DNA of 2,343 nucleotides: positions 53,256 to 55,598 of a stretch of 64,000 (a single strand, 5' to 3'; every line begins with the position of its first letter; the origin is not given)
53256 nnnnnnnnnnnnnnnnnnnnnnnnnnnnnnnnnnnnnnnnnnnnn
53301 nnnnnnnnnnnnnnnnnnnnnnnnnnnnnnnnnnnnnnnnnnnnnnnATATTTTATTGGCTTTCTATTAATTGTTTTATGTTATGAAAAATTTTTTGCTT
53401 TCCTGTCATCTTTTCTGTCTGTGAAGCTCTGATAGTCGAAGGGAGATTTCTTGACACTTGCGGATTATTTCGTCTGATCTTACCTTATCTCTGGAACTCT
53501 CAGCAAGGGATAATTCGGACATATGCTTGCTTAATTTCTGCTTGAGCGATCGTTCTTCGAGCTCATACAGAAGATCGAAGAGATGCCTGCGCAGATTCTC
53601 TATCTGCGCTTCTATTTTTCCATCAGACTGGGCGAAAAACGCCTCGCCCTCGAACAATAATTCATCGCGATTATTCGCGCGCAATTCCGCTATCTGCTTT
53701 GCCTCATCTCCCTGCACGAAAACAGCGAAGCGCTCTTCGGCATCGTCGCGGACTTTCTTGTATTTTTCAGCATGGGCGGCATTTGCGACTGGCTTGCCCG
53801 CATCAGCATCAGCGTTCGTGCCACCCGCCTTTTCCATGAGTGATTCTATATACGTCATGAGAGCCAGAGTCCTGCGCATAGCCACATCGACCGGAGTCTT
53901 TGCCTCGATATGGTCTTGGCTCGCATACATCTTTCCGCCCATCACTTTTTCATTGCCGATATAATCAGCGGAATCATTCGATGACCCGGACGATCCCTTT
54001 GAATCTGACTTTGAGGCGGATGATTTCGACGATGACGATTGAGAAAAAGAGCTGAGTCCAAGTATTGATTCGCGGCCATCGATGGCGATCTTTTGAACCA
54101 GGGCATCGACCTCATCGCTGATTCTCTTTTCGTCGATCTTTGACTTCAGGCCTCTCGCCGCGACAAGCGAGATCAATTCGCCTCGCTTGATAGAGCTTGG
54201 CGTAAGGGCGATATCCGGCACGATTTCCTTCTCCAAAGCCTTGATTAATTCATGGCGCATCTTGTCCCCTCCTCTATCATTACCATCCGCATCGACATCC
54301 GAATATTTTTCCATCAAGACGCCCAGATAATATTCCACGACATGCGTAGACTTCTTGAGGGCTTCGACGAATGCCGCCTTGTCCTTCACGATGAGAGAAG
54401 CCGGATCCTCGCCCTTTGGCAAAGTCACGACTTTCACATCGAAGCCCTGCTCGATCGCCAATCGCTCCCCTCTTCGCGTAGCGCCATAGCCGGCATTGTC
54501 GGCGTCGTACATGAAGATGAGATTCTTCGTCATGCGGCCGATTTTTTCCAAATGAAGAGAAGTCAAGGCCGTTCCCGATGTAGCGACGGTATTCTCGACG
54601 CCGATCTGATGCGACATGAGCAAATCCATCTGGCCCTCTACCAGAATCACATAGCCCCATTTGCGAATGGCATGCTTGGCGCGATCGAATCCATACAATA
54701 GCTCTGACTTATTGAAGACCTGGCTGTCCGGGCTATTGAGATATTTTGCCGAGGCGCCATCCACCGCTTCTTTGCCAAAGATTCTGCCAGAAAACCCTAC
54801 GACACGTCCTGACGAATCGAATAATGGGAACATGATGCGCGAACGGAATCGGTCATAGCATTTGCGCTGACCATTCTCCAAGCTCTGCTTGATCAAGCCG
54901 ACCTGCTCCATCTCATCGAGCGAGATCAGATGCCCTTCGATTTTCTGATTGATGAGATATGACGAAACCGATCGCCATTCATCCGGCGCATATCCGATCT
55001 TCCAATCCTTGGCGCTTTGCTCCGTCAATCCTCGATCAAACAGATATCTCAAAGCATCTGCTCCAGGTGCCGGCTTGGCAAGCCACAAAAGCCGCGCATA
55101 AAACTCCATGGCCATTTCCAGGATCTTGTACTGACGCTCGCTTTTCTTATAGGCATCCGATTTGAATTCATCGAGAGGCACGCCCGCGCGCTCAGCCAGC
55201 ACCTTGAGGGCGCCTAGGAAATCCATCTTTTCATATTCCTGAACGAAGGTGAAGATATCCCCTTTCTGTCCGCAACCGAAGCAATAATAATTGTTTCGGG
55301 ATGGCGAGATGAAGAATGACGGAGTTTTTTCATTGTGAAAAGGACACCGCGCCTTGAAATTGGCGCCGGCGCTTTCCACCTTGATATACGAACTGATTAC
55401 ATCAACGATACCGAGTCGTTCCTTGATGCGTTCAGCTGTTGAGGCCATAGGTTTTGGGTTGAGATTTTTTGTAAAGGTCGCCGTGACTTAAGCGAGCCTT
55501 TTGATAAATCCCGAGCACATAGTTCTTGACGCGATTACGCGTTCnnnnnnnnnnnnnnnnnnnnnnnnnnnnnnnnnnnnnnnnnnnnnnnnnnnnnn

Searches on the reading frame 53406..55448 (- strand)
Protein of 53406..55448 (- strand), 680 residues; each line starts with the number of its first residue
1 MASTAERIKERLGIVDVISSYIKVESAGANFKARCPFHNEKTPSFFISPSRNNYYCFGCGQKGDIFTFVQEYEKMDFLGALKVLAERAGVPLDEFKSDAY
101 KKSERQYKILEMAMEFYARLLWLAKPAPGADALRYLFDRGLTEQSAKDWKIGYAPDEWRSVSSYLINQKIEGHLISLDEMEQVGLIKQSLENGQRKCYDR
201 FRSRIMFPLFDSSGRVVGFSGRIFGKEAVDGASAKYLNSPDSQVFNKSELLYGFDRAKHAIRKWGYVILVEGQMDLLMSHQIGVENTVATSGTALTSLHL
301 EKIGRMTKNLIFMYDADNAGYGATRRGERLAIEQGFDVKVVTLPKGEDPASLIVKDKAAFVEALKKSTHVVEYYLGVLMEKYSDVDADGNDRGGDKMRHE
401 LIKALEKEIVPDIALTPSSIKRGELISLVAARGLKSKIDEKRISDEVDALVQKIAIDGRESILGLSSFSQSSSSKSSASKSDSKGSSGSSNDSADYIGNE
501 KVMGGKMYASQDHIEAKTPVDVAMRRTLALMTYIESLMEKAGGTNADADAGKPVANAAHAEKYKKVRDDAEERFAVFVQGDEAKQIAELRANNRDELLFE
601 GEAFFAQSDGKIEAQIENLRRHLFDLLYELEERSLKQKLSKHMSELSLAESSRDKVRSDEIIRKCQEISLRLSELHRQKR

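Call 63: search_protein_families(library=pfam, proteins=[window:53406-55448:-], max_evalue=0.00001)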
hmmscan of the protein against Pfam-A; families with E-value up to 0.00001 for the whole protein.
window:53406-55448:- (680 aa): 5 families
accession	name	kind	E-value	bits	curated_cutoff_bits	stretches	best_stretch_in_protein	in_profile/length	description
PF08275.17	DNAG_N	-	3.4e-34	118.1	26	1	128-258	10-128/128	DNA primase catalytic core, N-terminal domain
PF01807.25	Zn_ribbon_DnaG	-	2.3e-31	107.9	24.9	1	4-93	5-94/98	CHC2 zinc finger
PF13155.12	Toprim_2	-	1.1e-18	67.8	22.1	1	268-351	1-86/88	Toprim-like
PF13662.12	Toprim_4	-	5.6e-13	49.4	25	1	266-341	2-84/85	Toprim domain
PF01751.28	Toprim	-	1.5e-08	35.1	23.1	1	267-328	2-77/96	Toprim domain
